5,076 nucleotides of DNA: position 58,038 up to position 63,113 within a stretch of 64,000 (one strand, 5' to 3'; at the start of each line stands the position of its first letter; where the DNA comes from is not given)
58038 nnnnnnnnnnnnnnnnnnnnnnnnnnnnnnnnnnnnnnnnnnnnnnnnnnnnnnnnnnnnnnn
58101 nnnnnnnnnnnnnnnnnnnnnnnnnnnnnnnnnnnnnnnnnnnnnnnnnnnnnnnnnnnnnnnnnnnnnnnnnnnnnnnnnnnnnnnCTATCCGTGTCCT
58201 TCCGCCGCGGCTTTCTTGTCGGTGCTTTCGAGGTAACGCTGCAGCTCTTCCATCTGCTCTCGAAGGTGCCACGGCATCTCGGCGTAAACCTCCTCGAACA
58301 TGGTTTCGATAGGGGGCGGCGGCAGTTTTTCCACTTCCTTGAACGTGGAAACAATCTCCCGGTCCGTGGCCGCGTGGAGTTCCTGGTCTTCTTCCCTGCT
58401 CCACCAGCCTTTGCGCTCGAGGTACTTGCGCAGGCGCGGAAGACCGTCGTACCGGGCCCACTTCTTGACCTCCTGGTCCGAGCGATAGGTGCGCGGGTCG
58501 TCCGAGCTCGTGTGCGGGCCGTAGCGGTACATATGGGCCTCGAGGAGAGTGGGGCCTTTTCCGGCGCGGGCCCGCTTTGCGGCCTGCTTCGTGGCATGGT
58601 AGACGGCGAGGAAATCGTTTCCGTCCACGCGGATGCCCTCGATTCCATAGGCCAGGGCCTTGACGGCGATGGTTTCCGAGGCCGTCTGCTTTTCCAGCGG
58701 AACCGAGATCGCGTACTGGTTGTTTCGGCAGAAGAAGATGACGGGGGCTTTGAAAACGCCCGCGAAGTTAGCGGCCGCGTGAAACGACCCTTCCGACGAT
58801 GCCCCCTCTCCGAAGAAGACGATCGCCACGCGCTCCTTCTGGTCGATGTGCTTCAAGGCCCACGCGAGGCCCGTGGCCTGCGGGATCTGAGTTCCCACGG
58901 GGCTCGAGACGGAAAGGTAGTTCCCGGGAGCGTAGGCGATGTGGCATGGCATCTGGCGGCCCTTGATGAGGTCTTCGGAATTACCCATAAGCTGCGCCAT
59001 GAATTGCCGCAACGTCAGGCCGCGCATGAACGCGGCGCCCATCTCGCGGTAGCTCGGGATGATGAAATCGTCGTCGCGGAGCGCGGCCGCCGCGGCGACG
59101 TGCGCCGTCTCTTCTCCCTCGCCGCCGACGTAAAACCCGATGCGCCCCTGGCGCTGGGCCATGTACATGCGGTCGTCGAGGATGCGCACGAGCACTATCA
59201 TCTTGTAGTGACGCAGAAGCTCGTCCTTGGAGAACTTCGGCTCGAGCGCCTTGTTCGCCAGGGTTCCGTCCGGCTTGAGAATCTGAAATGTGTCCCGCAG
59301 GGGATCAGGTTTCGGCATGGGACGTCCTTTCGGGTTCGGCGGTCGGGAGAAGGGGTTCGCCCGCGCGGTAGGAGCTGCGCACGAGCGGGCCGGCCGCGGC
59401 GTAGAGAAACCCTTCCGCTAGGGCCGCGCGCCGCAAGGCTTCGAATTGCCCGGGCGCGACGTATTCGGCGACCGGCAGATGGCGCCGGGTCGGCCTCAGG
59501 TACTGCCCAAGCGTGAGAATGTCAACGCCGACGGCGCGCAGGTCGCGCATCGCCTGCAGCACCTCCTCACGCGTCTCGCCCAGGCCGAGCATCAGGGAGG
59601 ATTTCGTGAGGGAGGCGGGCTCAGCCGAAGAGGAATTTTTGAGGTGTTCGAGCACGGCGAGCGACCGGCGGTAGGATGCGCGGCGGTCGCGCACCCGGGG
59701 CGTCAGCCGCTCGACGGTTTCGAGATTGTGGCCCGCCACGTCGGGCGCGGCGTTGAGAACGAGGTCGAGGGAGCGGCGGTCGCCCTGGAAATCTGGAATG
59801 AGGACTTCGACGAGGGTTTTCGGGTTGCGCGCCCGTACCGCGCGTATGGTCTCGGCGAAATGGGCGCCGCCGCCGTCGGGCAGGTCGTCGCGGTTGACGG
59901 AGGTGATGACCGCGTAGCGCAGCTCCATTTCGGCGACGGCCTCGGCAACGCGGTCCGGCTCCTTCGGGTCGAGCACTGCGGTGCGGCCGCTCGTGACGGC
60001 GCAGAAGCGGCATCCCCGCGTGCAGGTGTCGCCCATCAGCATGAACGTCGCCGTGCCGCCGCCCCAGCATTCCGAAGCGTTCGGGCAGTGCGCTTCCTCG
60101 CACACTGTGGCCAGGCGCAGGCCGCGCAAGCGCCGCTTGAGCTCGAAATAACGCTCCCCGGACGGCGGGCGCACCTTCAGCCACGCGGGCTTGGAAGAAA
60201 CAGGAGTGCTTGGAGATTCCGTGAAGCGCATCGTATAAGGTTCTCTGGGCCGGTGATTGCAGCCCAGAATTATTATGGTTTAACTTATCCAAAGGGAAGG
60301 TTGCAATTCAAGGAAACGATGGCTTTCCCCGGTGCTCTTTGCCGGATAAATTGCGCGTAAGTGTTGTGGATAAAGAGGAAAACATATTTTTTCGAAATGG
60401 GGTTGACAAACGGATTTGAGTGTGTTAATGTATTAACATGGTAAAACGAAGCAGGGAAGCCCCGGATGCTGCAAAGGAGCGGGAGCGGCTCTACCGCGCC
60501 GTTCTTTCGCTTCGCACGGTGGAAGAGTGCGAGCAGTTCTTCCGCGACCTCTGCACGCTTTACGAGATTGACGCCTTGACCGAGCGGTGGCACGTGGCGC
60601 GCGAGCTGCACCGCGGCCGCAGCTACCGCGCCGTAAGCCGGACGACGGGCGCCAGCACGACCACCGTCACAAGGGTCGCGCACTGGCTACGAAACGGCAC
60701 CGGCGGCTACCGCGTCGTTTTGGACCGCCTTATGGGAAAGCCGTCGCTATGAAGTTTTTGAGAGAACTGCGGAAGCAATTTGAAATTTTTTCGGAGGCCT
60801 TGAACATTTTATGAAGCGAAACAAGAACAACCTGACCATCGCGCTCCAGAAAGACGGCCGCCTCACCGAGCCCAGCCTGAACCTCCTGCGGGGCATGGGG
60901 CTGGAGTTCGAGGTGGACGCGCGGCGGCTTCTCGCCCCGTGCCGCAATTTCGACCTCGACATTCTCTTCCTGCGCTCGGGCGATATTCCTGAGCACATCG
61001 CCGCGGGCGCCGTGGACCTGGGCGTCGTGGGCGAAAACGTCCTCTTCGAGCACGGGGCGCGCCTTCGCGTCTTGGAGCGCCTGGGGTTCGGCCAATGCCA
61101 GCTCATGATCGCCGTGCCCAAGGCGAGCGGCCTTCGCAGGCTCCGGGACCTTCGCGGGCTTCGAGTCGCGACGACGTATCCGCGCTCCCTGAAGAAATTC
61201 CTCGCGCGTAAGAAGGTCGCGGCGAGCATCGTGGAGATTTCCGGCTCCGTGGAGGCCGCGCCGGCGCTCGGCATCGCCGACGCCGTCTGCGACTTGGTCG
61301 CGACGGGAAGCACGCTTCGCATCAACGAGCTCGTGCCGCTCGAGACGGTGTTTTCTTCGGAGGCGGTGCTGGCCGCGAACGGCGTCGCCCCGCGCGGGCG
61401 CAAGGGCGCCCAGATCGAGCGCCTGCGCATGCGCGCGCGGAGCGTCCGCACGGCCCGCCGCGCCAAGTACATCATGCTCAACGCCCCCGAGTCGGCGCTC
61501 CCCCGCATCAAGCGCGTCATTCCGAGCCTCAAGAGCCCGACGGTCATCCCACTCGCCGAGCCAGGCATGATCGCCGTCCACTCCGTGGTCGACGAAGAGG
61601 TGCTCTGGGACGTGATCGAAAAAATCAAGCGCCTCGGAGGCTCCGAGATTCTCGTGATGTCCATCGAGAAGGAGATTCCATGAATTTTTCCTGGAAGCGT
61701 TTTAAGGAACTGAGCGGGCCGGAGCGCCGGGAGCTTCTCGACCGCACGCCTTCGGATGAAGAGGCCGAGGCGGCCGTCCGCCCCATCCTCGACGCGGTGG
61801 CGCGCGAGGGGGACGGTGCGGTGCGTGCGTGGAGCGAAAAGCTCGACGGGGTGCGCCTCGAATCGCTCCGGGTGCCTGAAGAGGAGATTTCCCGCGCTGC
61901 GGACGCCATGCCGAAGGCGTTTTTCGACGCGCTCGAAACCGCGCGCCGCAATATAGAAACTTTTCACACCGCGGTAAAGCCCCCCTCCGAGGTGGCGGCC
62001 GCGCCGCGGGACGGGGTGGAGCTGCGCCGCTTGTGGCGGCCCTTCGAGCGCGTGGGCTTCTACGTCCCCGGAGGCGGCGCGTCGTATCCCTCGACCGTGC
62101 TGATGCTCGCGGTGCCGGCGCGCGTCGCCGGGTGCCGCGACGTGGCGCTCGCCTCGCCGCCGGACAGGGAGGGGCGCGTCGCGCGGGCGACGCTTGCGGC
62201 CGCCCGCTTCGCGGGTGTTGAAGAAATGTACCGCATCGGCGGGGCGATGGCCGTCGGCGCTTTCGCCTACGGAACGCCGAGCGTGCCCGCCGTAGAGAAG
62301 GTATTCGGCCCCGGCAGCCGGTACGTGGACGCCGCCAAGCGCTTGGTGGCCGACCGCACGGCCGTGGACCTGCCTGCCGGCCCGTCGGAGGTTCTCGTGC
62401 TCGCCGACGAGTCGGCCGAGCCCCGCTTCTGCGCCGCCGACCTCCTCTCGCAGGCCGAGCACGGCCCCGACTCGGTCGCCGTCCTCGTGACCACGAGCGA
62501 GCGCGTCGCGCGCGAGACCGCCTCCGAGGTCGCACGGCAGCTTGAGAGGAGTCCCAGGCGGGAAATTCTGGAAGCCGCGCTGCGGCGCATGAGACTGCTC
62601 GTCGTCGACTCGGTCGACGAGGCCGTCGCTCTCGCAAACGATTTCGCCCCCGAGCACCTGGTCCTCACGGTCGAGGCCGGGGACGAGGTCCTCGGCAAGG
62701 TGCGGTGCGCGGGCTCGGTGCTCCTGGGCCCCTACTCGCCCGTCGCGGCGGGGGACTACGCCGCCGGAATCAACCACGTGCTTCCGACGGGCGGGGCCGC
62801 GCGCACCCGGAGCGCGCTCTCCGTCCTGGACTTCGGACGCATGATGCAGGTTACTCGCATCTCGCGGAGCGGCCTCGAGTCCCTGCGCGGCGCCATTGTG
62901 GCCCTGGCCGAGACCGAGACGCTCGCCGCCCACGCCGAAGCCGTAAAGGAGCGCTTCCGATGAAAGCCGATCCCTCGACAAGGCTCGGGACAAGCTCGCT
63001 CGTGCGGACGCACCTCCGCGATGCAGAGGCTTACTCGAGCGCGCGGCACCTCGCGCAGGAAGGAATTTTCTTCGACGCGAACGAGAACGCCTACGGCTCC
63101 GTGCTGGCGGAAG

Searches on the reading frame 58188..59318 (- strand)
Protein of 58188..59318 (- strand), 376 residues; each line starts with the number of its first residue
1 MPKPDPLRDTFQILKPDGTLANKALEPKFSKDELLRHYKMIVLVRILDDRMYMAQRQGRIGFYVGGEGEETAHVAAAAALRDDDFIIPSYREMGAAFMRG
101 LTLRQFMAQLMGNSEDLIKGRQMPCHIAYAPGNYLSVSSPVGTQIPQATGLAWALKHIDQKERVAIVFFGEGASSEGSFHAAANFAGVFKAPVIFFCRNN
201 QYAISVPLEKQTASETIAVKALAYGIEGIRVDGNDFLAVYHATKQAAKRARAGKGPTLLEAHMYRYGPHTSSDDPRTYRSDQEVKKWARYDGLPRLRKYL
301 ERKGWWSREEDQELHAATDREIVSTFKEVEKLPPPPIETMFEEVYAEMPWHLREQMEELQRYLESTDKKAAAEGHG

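Call 98: search_protein_families(library=pfam, proteins=[window:58188-59318:-], max_evalue=0.00001)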
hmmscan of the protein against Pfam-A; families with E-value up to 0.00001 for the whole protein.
window:58188-59318:- (376 aa): 1 family
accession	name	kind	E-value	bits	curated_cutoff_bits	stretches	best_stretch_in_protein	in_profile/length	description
PF00676.26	E1_dh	-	1e-97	327.2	22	1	38-337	1-299/300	Dehydrogenase E1 component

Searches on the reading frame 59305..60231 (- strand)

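Call 98: search_protein_families(library=pfam, proteins=[window:59305-60231:-], max_evalue=0.00001)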
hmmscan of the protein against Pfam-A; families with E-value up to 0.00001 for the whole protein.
window:59305-60231:- (308 aa): 2 families
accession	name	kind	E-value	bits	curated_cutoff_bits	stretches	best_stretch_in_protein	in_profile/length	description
PF04055.27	Radical_SAM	-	1.9e-19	70.9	29.5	1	66-231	3-166/166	Radical SAM superfamily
PF16881.10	LIAS_N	-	9.9e-09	36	27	1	15-49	62-96/96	N-terminal domain of lipoyl synthase of Radical_SAM family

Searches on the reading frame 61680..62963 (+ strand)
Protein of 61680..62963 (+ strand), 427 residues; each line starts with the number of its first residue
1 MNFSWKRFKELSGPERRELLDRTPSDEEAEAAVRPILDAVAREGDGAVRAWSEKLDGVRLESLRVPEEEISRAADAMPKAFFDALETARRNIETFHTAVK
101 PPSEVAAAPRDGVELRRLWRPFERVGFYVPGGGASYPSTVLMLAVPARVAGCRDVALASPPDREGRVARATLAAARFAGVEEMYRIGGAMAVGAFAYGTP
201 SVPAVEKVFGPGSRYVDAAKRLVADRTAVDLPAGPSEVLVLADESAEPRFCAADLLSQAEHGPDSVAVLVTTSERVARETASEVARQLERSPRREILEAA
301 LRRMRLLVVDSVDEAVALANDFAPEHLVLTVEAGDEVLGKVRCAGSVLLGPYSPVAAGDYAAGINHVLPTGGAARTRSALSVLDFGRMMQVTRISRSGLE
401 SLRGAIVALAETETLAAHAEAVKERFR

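Call 98: search_protein_families(library=pfam, proteins=[window:61680-62963:+], max_evalue=0.00001)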
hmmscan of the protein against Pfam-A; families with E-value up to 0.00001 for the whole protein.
window:61680-62963:+ (427 aa): 1 family
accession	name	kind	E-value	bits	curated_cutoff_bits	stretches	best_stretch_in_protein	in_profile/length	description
PF00815.25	Histidinol_dh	-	3e-151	504.5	27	1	25-426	7-411/411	Histidinol dehydrogenase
